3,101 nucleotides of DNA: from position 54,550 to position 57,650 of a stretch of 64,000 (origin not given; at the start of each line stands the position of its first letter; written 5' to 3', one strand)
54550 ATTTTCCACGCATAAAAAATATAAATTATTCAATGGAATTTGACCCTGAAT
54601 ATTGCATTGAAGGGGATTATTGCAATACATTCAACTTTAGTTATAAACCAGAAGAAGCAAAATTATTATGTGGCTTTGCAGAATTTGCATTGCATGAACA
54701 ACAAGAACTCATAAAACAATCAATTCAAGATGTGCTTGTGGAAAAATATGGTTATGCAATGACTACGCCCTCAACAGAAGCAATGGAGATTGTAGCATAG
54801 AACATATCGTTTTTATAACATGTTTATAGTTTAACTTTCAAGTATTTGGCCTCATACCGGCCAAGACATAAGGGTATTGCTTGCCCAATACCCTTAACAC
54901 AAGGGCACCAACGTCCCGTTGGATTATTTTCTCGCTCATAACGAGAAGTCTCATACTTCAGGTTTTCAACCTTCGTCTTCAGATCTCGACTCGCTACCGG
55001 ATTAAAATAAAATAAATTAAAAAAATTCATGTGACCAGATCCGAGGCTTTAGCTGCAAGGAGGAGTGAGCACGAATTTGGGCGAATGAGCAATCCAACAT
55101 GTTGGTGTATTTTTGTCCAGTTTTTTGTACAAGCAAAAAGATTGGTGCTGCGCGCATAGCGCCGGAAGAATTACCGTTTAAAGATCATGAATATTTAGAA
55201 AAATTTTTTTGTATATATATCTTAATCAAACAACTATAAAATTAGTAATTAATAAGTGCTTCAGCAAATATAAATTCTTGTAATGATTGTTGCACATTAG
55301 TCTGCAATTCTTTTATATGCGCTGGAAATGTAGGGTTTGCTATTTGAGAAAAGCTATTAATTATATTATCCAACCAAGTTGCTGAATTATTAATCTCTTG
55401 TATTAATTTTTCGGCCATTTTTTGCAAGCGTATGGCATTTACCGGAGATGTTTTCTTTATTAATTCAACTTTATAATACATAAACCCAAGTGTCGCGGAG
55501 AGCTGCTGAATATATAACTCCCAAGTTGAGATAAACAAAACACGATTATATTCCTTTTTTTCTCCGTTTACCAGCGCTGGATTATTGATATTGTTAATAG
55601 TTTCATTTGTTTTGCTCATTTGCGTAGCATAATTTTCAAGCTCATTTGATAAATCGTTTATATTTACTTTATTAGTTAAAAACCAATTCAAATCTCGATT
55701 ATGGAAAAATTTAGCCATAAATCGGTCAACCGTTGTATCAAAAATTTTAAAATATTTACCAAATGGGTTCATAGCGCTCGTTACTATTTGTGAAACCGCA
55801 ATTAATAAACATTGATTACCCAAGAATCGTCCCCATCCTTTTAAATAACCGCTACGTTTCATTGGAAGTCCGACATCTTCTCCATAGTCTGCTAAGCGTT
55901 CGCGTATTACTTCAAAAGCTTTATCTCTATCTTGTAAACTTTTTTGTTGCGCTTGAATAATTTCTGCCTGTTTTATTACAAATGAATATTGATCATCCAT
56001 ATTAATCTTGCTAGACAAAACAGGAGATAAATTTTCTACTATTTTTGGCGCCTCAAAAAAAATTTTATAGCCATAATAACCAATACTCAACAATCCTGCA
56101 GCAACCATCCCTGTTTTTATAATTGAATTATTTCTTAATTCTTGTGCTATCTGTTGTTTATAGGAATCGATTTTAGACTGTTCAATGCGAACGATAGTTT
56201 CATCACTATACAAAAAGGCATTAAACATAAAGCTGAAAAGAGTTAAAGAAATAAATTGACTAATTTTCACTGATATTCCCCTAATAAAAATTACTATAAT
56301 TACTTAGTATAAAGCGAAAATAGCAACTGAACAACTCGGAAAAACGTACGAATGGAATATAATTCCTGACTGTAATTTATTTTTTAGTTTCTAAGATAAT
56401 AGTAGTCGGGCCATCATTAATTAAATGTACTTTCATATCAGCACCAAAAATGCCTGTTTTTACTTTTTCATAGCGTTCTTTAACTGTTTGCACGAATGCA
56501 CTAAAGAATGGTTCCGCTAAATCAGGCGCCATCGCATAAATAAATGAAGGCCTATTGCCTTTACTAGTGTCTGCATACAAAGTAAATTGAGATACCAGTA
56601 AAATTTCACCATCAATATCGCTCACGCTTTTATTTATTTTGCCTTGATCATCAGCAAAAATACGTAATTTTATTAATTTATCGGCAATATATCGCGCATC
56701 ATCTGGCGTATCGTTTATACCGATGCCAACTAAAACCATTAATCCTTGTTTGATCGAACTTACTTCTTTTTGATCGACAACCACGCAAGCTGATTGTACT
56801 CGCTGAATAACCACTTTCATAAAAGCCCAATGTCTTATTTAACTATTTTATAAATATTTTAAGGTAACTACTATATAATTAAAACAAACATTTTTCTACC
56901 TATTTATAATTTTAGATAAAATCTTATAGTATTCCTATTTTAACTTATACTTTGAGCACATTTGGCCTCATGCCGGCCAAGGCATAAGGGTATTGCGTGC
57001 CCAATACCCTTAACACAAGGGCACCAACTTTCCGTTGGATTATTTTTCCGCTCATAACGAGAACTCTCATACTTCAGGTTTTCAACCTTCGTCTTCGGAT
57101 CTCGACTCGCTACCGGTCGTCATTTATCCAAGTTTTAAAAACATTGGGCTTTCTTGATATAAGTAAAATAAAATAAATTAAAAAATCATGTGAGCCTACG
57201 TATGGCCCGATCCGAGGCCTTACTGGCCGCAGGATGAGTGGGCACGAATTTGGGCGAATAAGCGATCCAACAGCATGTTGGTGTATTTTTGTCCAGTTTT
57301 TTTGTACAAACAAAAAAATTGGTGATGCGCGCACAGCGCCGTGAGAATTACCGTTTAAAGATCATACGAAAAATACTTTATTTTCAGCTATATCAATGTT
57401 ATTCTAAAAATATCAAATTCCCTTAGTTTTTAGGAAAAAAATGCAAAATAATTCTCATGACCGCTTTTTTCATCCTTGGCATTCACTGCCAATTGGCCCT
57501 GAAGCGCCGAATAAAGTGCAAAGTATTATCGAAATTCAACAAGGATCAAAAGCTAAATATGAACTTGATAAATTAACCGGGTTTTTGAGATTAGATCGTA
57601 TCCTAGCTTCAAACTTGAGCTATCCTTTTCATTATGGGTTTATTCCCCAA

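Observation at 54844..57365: Twin GC-rich, hairpin-dense 350-400 nt elements bracketing the hypothetical-dtd segment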

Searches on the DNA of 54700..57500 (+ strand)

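Call 4: search_rna_families(source=window, start=54700, end=57500, threshold=evalue, max_evalue=10, show_alignments=3)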
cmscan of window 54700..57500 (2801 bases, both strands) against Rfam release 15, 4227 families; matches with E-value up to 10: 3.
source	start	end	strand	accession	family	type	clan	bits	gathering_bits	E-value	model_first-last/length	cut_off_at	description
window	55000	55038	+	RF02068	STnc480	Gene; sRNA;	-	21.1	72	7.9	1-72/72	no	Enterobacterial sRNA STnc480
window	57402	57465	+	RF01264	snR83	Gene; snRNA; snoRNA; HACA-box;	CL00023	13.5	75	6.1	1-308/308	no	Small nucleolar RNA snR83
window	56830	56869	-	RF00459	MPMV_package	Cis-reg;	-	13.4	54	7.7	165-204/279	no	Mason-Pfizer monkey virus packaging signal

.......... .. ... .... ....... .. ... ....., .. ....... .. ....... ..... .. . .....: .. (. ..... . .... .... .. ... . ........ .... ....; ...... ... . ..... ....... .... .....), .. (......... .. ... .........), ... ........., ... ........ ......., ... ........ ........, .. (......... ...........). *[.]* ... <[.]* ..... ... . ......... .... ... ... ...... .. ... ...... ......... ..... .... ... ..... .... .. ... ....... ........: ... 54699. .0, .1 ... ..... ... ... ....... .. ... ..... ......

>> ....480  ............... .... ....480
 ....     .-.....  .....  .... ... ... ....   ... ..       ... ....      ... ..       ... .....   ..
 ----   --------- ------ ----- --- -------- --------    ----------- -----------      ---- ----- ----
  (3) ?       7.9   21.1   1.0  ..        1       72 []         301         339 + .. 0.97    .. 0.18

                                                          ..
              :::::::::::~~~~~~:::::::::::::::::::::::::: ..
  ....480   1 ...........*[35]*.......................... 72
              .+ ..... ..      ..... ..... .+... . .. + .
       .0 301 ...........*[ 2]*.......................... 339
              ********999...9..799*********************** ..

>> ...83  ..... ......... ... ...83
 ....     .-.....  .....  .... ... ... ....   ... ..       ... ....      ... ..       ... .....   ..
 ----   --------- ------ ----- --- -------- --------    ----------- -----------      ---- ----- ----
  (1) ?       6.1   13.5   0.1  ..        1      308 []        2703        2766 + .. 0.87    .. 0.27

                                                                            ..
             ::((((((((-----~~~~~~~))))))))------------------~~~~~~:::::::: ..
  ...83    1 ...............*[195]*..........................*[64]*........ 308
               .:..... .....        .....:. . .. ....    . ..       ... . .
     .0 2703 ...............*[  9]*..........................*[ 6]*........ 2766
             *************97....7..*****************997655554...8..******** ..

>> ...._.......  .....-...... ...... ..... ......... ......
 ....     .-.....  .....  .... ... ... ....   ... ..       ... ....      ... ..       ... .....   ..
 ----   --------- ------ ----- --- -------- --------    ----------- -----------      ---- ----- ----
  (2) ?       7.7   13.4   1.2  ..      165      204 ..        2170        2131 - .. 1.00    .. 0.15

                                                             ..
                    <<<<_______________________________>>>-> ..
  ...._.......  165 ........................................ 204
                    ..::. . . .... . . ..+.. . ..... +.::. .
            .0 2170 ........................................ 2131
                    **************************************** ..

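Call 18: search_dna_similar(query=window:56940-57385:+, collection=plasmids, mode=distant, max_evalue=0.01)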
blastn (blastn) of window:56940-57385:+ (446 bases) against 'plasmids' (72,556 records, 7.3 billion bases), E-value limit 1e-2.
No match.

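Call 19: search_dna_similar(query=window:56940-57385:+, collection=phages, mode=distant, max_evalue=0.01)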
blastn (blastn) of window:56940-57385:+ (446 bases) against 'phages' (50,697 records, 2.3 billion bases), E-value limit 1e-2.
No match.

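Call 81: build_rna_model(alignment_id=A6, structure=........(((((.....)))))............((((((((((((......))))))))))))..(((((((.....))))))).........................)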
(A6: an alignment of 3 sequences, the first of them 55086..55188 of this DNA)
Model R1 built from alignment A6 (3 sequences, 111 columns); structure: as given.
model positions 107; base pairs 23; branch points 2; effective number of sequences 1.22; information 0.589 bits per position. Calibrated on 0.2 Mb of random sequence (short: E-values are rough).
structure used (alignment columns):
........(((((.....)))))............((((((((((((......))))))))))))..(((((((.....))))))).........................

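Call 82: search_with_rna_model(model_id=R1, source=window, max_evalue=10, show_alignments=4)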
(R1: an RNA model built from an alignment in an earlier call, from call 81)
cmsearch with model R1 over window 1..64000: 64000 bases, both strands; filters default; matches with E-value up to 10: 11.
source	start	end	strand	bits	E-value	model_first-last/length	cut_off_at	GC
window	57259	57365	+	127.7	1e-36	1-107/107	no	0.39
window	55086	55188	+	112.9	3.9e-32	1-107/107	no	0.41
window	54823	54930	-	45.2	4.8e-11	1-107/107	no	0.42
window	56937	57046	-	40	2e-09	1-107/107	no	0.44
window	52775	52886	-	14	0.25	1-107/107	no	0.34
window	26349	26371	-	11.1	2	1-107/107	no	0.17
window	61464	61490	-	10.9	2.2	1-107/107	no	0.19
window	25705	25727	+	10.7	2.5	1-107/107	no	0.22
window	33764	33816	+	9.2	7.7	1-107/107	no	0.21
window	24222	24247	+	9.2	8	1-107/107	no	0.12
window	14498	14524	+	9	8.8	1-107/107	no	0.22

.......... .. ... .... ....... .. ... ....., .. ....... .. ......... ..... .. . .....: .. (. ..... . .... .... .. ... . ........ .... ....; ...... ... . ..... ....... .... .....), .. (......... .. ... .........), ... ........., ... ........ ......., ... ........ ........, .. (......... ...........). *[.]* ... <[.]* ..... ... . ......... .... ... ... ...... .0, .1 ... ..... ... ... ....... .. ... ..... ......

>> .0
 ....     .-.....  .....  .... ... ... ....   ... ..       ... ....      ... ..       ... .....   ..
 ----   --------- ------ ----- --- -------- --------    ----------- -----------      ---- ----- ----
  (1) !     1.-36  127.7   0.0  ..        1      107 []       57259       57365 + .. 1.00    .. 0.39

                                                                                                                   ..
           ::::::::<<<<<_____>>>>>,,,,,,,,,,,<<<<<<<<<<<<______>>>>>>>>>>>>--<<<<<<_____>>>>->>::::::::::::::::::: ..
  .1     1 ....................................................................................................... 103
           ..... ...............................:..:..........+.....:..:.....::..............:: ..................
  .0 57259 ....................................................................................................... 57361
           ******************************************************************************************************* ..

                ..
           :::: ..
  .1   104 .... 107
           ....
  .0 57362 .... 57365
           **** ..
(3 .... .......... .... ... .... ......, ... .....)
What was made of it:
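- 56937..57365 (+): Copy B, whole element (429 nt), in the divergent spacer between dtd (56377-56820, -) and ppa (57441-57995, +). The left limit comes from R1 (call 82).
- On IS200/IS605-derived element: The ends are inverted homologues (call 82).
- The outermost few bases of the two ends match poorly (call 82).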
